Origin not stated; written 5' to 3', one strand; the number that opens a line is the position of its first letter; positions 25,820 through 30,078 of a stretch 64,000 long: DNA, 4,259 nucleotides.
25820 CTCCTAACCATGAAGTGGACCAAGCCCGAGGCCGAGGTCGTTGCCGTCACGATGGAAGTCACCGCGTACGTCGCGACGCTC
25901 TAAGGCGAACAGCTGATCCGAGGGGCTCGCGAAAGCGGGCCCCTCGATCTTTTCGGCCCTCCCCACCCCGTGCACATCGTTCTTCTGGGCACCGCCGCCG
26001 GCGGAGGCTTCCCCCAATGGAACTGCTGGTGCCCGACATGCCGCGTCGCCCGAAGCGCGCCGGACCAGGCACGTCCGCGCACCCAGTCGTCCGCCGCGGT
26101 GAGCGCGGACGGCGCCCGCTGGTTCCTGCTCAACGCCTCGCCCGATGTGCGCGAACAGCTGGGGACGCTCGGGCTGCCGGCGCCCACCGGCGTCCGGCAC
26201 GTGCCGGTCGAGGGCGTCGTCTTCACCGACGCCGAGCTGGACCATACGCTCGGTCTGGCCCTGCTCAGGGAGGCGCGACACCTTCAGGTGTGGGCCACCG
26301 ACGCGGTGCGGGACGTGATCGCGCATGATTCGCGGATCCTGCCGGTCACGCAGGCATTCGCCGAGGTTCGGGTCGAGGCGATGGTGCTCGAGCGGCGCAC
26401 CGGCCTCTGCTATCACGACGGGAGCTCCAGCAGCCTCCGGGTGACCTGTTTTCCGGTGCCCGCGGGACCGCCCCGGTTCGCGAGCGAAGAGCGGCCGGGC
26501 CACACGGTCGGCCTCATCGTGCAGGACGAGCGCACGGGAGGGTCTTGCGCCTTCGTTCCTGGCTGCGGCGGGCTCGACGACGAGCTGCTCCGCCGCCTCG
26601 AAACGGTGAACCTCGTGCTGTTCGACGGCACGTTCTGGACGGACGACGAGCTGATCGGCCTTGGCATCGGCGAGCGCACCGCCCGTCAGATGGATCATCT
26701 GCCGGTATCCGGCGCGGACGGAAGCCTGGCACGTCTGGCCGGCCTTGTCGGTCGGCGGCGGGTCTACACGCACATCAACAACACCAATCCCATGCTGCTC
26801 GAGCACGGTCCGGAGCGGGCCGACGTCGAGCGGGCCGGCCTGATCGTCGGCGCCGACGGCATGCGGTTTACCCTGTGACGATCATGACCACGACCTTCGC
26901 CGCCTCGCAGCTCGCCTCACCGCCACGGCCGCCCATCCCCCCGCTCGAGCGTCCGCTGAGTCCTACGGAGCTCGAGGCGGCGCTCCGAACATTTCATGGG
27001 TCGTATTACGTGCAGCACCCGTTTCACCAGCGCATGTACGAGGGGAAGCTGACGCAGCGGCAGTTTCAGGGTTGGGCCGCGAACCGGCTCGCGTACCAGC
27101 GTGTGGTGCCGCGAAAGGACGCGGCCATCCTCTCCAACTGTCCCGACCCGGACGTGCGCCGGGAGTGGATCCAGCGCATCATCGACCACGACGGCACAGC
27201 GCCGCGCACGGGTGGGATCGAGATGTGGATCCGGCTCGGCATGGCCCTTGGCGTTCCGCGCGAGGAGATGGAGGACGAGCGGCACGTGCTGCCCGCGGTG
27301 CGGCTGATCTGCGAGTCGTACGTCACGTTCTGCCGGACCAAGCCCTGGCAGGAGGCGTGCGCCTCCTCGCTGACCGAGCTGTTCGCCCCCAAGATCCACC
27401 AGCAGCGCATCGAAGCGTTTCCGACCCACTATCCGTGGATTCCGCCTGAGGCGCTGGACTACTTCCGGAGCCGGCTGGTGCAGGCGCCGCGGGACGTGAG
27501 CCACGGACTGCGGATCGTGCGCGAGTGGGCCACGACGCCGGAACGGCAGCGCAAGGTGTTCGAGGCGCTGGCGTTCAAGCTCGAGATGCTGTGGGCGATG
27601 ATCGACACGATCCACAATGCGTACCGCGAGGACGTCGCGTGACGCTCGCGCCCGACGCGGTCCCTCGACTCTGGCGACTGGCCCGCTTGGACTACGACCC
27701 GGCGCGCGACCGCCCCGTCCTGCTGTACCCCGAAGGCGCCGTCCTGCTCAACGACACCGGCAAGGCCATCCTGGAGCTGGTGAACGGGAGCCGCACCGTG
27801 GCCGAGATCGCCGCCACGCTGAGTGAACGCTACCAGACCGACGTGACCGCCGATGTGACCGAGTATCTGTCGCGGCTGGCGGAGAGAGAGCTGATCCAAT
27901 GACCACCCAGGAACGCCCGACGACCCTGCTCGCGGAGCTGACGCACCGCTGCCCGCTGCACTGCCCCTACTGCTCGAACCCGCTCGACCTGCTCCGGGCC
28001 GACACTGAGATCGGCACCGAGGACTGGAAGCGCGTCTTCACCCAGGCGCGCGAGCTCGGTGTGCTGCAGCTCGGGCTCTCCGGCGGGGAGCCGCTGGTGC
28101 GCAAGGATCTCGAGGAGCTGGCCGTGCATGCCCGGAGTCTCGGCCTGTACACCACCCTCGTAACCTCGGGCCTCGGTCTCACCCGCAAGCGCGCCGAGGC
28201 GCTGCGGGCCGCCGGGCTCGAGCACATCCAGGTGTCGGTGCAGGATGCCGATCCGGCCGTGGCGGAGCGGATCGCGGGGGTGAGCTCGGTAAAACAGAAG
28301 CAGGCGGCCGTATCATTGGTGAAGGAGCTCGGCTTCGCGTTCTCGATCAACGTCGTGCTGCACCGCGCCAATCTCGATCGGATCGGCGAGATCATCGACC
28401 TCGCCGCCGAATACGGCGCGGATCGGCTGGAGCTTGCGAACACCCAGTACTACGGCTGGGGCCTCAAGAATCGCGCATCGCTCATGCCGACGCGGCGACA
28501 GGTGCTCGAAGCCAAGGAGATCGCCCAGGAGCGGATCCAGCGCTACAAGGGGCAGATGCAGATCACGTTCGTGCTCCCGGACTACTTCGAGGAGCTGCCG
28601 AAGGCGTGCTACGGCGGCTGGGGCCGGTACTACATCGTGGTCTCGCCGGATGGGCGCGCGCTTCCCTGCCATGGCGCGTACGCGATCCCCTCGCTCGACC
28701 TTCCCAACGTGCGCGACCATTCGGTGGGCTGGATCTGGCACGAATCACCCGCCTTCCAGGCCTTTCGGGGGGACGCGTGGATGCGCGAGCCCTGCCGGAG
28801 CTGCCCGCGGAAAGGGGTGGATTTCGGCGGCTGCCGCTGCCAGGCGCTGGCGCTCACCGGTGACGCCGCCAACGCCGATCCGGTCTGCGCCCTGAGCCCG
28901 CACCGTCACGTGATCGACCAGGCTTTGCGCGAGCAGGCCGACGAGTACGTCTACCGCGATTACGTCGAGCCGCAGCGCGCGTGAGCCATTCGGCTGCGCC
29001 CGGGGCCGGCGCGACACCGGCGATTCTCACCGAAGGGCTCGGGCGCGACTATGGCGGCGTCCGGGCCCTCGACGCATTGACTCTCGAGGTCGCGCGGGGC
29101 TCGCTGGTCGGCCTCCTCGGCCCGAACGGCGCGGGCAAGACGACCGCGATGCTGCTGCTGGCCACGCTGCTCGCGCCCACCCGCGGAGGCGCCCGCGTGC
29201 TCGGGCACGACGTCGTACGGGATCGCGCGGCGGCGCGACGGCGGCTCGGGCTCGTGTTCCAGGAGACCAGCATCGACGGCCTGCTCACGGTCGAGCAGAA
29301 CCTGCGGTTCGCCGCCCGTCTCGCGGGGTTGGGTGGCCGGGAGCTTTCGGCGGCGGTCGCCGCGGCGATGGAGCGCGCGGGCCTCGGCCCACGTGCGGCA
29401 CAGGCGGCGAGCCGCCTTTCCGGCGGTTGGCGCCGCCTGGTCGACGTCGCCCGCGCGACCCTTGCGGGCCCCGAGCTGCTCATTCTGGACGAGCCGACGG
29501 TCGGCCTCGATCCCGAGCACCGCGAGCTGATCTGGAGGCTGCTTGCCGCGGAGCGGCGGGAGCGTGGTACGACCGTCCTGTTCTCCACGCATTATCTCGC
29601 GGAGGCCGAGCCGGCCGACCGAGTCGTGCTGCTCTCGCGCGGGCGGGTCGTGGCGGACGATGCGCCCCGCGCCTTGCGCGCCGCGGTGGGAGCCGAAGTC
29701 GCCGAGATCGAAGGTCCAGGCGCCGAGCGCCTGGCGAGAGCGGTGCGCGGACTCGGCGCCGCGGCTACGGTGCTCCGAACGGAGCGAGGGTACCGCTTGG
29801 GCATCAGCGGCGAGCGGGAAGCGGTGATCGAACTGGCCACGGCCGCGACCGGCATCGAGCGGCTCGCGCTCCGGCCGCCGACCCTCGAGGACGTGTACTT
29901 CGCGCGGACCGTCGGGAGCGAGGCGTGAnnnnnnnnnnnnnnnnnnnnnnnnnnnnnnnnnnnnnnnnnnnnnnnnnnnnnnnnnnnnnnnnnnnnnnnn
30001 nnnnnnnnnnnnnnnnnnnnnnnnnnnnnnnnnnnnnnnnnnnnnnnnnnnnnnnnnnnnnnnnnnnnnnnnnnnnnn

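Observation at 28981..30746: ABC-2 exporter pair translationally fused to the end of pqqABCDE: candidate PQQ (or PQQ-intermediate) exporter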

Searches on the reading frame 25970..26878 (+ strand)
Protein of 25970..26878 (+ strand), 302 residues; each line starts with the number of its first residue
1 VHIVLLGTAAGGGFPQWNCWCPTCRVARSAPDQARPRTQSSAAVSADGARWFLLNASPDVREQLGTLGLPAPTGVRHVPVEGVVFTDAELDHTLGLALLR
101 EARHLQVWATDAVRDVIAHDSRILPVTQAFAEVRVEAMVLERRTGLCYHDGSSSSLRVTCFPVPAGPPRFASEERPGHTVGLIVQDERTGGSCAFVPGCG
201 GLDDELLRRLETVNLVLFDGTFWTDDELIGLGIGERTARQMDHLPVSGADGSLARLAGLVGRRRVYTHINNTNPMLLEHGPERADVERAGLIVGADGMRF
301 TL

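Call 5: search_protein_families(library=ncbifam, proteins=[window:25970-26878:+], max_evalue=0.001)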
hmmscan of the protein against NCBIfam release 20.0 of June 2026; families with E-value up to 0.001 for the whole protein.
window:25970-26878:+ (302 aa): 4 families
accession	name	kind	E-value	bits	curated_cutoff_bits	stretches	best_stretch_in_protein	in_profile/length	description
TIGR02108.2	PQQ_syn_pqqB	equivalog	5.8e-105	351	245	1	3-301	2-297/298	pyrroloquinoline quinone biosynthesis protein PqqB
NF002553.0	PRK02113.1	equivalog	2.2e-09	37.1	386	1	1-118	1-108/252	MBL fold metallo-hydrolase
NF038231.1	MBL_Geo_Pelo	equivalog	2.7e-07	30.5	360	1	2-104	1-90/250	GPMC system MBL fold metallohydrolase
TIGR03307.1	PhnP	equivalog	2.3e-05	23.9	272.25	1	1-66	1-64/249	phosphonate metabolism protein PhnP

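Call 6: search_protein_families(library=pfam, proteins=[window:25970-26878:+], max_evalue=0.001)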
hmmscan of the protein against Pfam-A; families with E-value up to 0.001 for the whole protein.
window:25970-26878:+ (302 aa): 1 family
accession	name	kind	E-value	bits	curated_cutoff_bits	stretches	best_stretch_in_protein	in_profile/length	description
PF12706.13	Lactamase_B_2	-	4e-32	111.9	27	1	50-269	1-200/200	Beta-lactamase superfamily domain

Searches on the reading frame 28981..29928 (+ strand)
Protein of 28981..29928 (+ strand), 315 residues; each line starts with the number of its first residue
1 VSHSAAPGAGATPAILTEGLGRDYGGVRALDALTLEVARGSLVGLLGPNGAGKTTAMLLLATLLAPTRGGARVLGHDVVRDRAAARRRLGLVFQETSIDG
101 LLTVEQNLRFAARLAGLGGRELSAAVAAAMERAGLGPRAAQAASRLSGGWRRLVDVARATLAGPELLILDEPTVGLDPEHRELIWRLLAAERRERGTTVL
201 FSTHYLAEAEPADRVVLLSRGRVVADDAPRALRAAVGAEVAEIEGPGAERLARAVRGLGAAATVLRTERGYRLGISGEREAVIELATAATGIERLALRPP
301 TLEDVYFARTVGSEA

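Call 5: search_protein_families(library=ncbifam, proteins=[window:28981-29928:+], max_evalue=0.001)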
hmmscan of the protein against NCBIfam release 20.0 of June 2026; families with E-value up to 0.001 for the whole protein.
window:28981-29928:+ (315 aa): 182 families (the best 25 are shown)
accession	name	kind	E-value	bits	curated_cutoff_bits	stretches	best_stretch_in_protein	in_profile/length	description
TIGR01188.1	drrA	subfamily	7.3e-68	229.1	312.45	1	23-309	2-300/302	daunorubicin resistance ABC transporter, ATP-binding protein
TIGR03864.1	PQQ_ABC_ATP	hypoth_equivalog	1.4e-61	208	302.25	1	15-239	2-226/236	ABC transporter, ATP-binding subunit, PQQ-dependent alcohol dehydrogenase system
NF033858.1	ABC2_perm_RbbA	equivalog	5.7e-56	190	1050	1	11-239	263-491/909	ribosome-associated ATPase/putative transporter RbbA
NF010059.0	PRK13536.1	equivalog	1.4e-51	175.3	549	1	5-312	34-337/342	nodulation factor ABC transporter ATP-binding protein NodI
NF010060.0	PRK13537.1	equivalog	2.8e-51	174.2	521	1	11-309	12-307/314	nodulation factor ABC transporter ATP-binding protein NodI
TIGR01288.1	nodI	equivalog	5.6e-49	166.8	424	1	18-312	8-298/303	nodulation factor ABC transporter ATP-binding protein NodI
TIGR03522.1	GldA_ABC_ATP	equivalog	1.1e-42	146.6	402.6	1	18-244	6-231/301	gliding motility-associated ABC transporter ATP-binding subunit GldA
TIGR04521.1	ECF_ATPase_2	equivalog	1.8e-36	125.7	330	1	28-255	19-256/279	energy-coupling factor transporter ATPase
TIGR02673.1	FtsE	equivalog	8.9e-36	123.6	264.85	1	24-220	11-212/214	cell division ATP-binding protein FtsE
TIGR04520.1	ECF_ATPase_1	equivalog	1.3e-35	123.2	315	1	27-258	15-250/269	energy-coupling factor transporter ATPase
TIGR00968.1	3a0106s01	subfamily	1.4e-33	116.4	342.75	1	19-232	5-218/237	sulfate ABC transporter ATP-binding protein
NF006987.0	PRK09452.1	equivalog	1e-32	113.3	482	1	14-232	17-235/378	spermidine/putrescine ABC transporter ATP-binding protein PotA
TIGR02982.1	heterocyst_DevA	subfamily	1.9e-32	112.6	295.8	1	29-223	20-219/220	ABC exporter ATP-binding subunit, DevA family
TIGR01187.1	potA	subfamily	3.9e-32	111.6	355.6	1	45-233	1-189/325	polyamine ABC transporter ATP-binding protein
TIGR04406.1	LPS_export_lptB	equivalog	5.3e-32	111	240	1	17-232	4-222/239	LPS export ABC transporter ATP-binding protein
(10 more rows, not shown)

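Call 6: search_protein_families(library=pfam, proteins=[window:28981-29928:+], max_evalue=0.001)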
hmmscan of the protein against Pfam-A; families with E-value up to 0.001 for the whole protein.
window:28981-29928:+ (315 aa): 3 families
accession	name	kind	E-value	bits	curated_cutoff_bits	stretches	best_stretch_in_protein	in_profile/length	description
PF00005.33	ABC_tran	-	1.3e-28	100.7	25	1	30-173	1-136/137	ABC transporter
PF13304.12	AAA_21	-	3.7e-11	44.1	27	1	143-204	235-298/304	AAA domain, putative AbiEii toxin, Type IV TA system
PF25199.1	nSTAND_NTPase5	-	0.00094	19.5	34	0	36-74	37-74/145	Novel STAND NTPase 5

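Call 27: search_solved_structures(query=window:28981-29928:+, max_evalue=1e-30)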
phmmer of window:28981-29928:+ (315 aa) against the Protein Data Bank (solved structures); distinct sequences matched with E-value up to 1e-30: 56.
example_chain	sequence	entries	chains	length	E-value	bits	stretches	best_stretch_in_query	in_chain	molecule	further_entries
8edw_A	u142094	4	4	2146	1.2e-64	222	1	9-238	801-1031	Phospholipid-transporting ATPase ABCA7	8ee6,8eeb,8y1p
8eop_A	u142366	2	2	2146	6.9e-64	219.5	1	9-238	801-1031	Phospholipid-transporting ATPase ABCA7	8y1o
7lkp_A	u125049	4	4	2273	6.2e-60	206.5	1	26-237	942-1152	Retinal-specific phospholipid-transporting ATPase ABCA4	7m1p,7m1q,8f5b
7e7i_A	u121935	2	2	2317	6.6e-60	206.4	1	26-237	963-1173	Retinal-specific phospholipid-transporting ATPase ABCA4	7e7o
7w01_A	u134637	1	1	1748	7.8e-60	206.2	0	30-230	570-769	Phospholipid-transporting ATPase ABCA3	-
7tdt_A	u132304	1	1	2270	1.2e-59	205.6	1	28-226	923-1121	Phospholipid-transporting ATPase ABCA1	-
7tbz_A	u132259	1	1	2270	1.2e-59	205.6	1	28-226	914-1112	ATP-binding cassette, sub-family A (ABC1), member 1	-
7tby_A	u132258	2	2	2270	1.2e-59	205.6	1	28-226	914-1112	ATP-binding cassette, sub-family A (ABC1), member 1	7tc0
5xjy_A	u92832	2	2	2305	1.2e-59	205.6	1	28-226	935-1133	ATP-binding cassette sub-family A member 1 | Phospholipid-transporting ATPase ABCA1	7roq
7lkz_A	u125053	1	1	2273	4.3e-59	203.8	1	26-237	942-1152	Retinal-specific phospholipid-transporting ATPase ABCA4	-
7e7q_A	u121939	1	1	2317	4.5e-59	203.7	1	26-237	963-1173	Retinal-specific phospholipid-transporting ATPase ABCA4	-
7w02_A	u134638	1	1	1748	5.3e-59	203.4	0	30-230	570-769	Phospholipid-transporting ATPase ABCA3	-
7tbw_A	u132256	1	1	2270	8e-59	202.9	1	28-226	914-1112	ATP-binding cassette, sub-family A (ABC1), member 1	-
4yer_A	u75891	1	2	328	4.7e-50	174.1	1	14-308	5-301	ABC transporter ATP-binding protein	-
8j5q_D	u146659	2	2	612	1.1e-35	127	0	20-225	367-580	Uncharacterized ABC transporter ATP-binding protein Rv1281c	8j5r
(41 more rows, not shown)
